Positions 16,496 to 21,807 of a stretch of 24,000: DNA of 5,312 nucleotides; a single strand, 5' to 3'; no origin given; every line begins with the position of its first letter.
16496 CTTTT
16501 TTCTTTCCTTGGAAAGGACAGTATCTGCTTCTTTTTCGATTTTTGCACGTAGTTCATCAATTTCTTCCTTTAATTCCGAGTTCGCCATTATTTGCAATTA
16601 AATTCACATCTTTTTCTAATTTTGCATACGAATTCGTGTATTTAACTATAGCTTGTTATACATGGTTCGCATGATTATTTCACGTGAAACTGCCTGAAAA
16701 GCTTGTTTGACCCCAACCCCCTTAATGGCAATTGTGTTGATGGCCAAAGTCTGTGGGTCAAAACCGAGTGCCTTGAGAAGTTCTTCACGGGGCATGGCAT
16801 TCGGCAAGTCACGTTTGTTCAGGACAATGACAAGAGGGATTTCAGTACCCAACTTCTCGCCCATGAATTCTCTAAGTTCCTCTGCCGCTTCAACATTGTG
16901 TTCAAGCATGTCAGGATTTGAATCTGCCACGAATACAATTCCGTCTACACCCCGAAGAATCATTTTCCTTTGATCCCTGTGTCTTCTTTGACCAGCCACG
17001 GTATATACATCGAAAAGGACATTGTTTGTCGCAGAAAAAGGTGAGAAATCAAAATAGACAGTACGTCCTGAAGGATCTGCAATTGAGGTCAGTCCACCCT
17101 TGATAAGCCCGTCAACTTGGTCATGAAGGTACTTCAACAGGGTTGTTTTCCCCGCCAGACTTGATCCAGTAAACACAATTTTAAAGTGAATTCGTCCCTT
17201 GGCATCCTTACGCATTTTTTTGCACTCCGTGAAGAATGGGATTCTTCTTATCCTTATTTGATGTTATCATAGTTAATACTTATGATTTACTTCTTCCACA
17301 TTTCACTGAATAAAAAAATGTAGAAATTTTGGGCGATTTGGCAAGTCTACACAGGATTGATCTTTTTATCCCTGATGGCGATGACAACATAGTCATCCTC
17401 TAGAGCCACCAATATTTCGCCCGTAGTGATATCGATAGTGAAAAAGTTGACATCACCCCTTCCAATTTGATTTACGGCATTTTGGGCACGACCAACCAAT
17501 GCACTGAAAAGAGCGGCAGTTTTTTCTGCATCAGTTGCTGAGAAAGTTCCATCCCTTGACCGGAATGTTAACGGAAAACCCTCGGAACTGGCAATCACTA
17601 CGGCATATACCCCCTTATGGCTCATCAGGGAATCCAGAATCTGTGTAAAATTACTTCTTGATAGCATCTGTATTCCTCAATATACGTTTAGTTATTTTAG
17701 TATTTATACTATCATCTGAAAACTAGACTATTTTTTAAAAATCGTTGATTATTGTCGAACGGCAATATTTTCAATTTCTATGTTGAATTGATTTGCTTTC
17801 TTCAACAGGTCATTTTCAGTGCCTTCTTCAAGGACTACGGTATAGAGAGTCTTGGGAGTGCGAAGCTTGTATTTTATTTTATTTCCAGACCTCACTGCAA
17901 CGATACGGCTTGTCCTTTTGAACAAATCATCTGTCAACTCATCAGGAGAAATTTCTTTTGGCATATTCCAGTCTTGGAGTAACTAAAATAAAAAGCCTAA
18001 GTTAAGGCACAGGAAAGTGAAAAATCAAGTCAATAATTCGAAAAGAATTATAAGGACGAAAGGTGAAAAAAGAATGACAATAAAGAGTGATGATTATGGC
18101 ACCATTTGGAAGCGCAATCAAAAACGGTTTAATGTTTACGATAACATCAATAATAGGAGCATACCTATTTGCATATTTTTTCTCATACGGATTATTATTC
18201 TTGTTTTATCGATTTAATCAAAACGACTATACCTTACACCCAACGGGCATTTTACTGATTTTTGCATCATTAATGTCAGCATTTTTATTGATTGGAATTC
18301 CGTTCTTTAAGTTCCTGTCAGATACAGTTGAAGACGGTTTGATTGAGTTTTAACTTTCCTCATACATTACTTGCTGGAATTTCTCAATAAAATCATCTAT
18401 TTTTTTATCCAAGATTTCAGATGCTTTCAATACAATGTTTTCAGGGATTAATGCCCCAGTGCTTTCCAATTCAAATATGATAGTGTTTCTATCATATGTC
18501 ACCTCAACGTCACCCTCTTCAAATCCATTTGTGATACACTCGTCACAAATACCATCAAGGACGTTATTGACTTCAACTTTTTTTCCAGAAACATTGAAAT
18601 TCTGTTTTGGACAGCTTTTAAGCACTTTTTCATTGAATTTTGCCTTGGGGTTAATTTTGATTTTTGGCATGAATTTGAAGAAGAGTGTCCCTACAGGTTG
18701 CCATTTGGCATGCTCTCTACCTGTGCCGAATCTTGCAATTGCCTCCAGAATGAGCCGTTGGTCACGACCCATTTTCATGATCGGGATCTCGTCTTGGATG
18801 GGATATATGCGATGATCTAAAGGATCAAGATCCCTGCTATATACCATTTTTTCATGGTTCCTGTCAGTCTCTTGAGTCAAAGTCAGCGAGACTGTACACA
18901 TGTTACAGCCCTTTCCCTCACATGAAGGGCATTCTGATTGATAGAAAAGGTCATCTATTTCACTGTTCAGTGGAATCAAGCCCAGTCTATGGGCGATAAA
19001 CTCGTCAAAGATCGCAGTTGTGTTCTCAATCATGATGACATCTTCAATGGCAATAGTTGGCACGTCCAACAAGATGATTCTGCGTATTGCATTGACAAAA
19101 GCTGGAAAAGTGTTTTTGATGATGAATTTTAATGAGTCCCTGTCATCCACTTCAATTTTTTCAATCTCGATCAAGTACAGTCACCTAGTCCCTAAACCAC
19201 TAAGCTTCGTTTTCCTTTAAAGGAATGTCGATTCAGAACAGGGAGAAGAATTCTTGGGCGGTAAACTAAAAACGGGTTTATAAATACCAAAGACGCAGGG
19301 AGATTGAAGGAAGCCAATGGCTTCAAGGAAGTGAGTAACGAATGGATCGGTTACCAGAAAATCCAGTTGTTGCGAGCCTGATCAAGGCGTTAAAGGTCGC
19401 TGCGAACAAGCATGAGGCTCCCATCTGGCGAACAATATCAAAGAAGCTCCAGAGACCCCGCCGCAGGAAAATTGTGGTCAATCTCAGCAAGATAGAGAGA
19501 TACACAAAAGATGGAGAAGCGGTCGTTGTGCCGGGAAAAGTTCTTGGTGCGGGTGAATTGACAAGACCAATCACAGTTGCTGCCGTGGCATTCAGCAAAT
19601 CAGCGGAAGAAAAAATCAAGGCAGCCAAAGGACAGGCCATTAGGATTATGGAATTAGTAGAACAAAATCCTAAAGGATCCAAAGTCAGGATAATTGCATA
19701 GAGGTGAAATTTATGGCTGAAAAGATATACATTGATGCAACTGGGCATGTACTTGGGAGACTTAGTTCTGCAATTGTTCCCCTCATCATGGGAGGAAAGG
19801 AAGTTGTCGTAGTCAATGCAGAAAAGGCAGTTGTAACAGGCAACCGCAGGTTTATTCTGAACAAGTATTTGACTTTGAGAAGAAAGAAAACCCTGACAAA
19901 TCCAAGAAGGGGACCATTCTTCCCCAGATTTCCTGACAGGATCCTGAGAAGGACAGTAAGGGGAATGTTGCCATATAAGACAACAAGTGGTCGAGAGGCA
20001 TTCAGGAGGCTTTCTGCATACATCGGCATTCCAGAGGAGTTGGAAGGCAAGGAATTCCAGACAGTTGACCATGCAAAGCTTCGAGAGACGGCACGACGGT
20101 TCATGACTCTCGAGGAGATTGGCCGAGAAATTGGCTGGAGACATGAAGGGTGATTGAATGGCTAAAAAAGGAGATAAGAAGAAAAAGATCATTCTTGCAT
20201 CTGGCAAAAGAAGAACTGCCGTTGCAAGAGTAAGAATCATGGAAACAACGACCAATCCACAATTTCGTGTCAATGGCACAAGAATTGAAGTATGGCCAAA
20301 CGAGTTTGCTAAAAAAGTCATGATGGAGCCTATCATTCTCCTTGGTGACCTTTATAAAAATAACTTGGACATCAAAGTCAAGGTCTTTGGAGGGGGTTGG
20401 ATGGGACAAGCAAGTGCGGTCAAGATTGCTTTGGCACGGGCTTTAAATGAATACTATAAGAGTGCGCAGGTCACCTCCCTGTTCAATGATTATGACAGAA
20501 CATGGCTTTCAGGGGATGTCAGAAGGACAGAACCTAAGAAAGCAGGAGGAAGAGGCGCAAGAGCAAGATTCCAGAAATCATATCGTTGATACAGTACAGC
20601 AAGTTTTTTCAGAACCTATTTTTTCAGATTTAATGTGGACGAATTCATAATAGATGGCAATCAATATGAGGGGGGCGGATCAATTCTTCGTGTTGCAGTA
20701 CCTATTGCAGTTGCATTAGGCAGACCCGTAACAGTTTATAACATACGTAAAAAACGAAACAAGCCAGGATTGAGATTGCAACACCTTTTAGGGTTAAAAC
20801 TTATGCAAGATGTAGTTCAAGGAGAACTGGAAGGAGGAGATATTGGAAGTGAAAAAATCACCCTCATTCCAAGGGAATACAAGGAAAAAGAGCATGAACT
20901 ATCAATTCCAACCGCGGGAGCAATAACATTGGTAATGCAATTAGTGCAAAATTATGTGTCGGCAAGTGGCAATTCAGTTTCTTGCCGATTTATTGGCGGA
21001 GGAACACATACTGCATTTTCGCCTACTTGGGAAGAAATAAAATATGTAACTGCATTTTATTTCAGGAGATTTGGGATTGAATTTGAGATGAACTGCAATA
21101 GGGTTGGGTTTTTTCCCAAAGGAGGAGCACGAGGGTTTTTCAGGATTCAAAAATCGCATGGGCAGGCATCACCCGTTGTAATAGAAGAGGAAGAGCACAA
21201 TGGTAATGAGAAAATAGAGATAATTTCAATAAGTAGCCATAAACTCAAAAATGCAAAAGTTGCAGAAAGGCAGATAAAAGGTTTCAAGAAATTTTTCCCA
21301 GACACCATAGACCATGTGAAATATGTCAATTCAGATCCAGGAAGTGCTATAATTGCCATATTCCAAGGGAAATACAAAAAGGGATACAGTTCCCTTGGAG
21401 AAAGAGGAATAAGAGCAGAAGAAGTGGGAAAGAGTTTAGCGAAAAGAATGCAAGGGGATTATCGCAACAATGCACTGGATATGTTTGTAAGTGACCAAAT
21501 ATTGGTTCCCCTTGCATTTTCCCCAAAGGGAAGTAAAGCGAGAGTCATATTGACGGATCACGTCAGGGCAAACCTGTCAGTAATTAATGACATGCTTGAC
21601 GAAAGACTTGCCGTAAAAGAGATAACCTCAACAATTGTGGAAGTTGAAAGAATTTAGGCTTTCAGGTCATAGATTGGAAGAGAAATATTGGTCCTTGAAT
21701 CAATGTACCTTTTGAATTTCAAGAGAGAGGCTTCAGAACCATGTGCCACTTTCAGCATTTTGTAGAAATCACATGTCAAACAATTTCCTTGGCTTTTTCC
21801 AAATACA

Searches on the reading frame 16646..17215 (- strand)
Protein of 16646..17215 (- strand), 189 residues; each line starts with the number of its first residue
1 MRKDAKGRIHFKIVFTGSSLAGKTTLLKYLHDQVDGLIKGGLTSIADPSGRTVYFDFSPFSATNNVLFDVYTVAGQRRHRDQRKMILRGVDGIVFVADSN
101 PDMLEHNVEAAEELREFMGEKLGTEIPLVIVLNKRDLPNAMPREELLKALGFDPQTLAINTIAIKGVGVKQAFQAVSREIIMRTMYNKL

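Call 11: search_protein_families(library=pfam, proteins=[window:16646-17215:-], max_evalue=0.01)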
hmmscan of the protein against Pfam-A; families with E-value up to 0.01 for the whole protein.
window:16646-17215:- (189 aa): 10 families
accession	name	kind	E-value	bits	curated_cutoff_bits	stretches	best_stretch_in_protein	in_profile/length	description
PF00025.27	Arf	-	2.8e-17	63.2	22.3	1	8-179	12-173/174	ADP-ribosylation factor family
PF00071.28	Ras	-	2.3e-08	34.2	21.6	1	12-180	1-160/162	Ras family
PF08477.19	Roc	-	4.4e-07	30.6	27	1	12-136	1-119/119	Ras of Complex, Roc, domain of DAPkinase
PF00503.26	G-alpha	-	1.1e-05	25.2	48.8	0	60-137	178-262/333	G-protein alpha subunit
PF01926.29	MMR_HSR1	-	0.00011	22.8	21.9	1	12-134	1-113/113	50S ribosome-binding GTPase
PF04670.18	Gtr1_RagA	-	0.00014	21.8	22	1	12-148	1-134/232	Gtr1/RagA G protein conserved region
PF09439.16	SRPRB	-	0.00016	21.6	25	1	12-149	5-133/178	Signal recognition particle receptor beta subunit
PF03193.22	RsgA_GTPase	-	0.00022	21.5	30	0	77-145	10-74/174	RsgA GTPase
PF00009.33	GTP_EFTU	-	0.00071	19.6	26.5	1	17-176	10-182/188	Elongation factor Tu GTP binding domain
PF19993.5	DO-GTPase2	-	0.0035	17.5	27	0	77-150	107-188/226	Double-GTPase 2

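Call 90: list_cluster_members(proteins=[P0018, P0001, window:16646-17215:-, window:18350-19174:-, window:12431-15256:-, window:2195-2971:+, P0004, P0005])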
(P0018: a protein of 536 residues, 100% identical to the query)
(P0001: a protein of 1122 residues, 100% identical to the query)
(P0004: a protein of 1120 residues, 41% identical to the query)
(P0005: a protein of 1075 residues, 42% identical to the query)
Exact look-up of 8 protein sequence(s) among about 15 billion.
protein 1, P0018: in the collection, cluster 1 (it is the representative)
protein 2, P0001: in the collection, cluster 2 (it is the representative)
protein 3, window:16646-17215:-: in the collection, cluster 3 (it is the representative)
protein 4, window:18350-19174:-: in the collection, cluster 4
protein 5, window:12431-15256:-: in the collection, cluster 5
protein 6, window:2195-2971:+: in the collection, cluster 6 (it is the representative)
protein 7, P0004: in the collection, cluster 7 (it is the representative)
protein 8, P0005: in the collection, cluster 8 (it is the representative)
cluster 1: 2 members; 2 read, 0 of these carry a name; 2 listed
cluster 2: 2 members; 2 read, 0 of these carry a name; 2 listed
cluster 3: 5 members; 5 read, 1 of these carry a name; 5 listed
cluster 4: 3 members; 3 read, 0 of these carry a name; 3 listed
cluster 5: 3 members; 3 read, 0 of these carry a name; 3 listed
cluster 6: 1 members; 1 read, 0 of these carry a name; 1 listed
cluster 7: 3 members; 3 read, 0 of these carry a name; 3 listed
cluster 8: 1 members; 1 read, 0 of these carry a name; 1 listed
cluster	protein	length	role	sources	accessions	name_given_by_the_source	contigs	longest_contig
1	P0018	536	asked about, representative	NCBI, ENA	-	-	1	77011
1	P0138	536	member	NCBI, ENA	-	-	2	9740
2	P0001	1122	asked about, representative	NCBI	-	-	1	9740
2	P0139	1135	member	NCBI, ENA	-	-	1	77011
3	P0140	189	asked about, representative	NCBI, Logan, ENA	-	-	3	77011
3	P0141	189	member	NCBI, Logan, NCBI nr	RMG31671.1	MAG: gliding-motility protein MglA [Methanobacteriota archaeon] | MAG: gliding-motility protein MglA [Euryarchaeota archaeon]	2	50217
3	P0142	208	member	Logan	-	-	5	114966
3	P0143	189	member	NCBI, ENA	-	-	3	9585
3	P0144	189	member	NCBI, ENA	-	-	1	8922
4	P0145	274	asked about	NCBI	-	-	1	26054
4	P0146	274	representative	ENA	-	-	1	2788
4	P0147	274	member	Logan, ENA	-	-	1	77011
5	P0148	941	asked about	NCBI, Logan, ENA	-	-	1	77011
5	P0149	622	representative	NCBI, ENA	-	-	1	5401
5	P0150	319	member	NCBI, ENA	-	-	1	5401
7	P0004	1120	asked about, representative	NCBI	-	-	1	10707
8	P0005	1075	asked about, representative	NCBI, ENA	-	-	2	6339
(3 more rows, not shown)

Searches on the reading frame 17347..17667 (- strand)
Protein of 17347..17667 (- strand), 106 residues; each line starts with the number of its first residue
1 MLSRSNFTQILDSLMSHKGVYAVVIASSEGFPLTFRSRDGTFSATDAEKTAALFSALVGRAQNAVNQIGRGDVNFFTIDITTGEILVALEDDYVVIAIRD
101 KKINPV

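Call 11: search_protein_families(library=pfam, proteins=[window:17347-17667:-], max_evalue=0.01)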
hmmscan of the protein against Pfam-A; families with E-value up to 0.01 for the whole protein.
window:17347-17667:- (106 aa): 2 families
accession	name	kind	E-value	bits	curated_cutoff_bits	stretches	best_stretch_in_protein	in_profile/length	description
PF03259.23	Robl_LC7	-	3.5e-15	56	23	1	9-99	4-90/91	Roadblock/LC7 domain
PF16672.11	LAMTOR5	-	0.0015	19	27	1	7-88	5-77/88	Ragulator complex protein LAMTOR5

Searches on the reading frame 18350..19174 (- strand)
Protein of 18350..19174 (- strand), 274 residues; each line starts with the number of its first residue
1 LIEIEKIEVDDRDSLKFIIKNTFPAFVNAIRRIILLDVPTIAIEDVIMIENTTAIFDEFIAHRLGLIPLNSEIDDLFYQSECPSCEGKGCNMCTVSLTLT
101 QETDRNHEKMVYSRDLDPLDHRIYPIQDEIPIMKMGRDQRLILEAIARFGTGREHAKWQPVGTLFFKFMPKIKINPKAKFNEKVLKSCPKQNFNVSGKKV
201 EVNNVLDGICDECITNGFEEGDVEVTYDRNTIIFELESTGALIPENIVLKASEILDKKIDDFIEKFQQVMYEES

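Call 11: search_protein_families(library=pfam, proteins=[window:18350-19174:-], max_evalue=0.01)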
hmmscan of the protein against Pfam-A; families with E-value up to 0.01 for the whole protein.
window:18350-19174:- (274 aa): 2 families
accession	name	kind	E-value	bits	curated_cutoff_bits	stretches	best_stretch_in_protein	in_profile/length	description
PF01000.31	RNA_pol_A_bac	-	5.5e-16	59.3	33.9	1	52-157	5-101/119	RNA polymerase Rpb3/RpoA insert domain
PF01193.29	RNA_pol_L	-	1.2e-14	54.2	24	1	16-258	1-73/74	RNA polymerase Rpb3/Rpb11 dimerisation domain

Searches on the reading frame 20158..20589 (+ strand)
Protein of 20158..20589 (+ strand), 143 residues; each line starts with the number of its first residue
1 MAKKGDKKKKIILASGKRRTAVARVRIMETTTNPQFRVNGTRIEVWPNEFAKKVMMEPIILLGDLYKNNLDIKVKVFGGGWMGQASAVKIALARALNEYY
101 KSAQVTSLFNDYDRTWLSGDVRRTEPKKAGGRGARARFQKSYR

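Call 107: find_homologous_proteins(query=window:20158-20589:+, max_evalue=1e-20)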
Query window:20158-20589:+ (143 aa): 49 proteins with E <= 1e-20 among 227 candidates.
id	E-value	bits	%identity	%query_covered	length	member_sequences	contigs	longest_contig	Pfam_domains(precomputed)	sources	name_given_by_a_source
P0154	3.2e-88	311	100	100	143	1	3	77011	PF00380.26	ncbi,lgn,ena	-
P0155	2.7e-80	285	91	100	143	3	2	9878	PF00380.26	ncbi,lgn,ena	-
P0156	1.5e-65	237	76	100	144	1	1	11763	PF00380.26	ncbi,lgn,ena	-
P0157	1.9e-51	192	62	100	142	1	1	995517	PF00380.26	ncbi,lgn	-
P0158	3.8e-47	178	65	93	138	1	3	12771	PF00380.26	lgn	-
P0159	9.7e-46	173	58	96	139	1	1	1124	PF00380.26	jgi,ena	-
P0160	4.5e-45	171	58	100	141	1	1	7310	PF00380.26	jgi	-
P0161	8.8e-45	170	62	94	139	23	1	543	PF00380.26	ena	-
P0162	1.4e-44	169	58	100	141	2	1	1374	PF00380.26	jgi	-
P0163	3.5e-44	168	59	96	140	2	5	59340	PF00380.26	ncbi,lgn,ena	-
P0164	2.8e-43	165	60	94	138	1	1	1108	PF00380.26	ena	-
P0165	1.3e-42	163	61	94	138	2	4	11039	PF00380.26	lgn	-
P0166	5.9e-42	161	59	94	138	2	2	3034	PF00380.26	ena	-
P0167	6.4e-42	161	59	94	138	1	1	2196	PF00380.26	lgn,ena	-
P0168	9.1e-41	157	59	94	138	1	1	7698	PF00380.26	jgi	jgi:small subunit ribosomal protein S9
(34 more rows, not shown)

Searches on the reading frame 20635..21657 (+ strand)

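Call 11: search_protein_families(library=pfam, proteins=[window:20635-21657:+], max_evalue=0.01)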
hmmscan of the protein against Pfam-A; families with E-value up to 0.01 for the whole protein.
window:20635-21657:+ (340 aa): 2 families
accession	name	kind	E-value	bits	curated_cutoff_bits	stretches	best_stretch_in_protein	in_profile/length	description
PF01137.26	RTC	-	1.8e-49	168.3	27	1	12-325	3-219/221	RNA 3'-terminal phosphate cyclase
PF05189.18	RTC_insert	-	3.2e-06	27.9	23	1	192-274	7-99/102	RNA 3'-terminal phosphate cyclase (RTC), insert domain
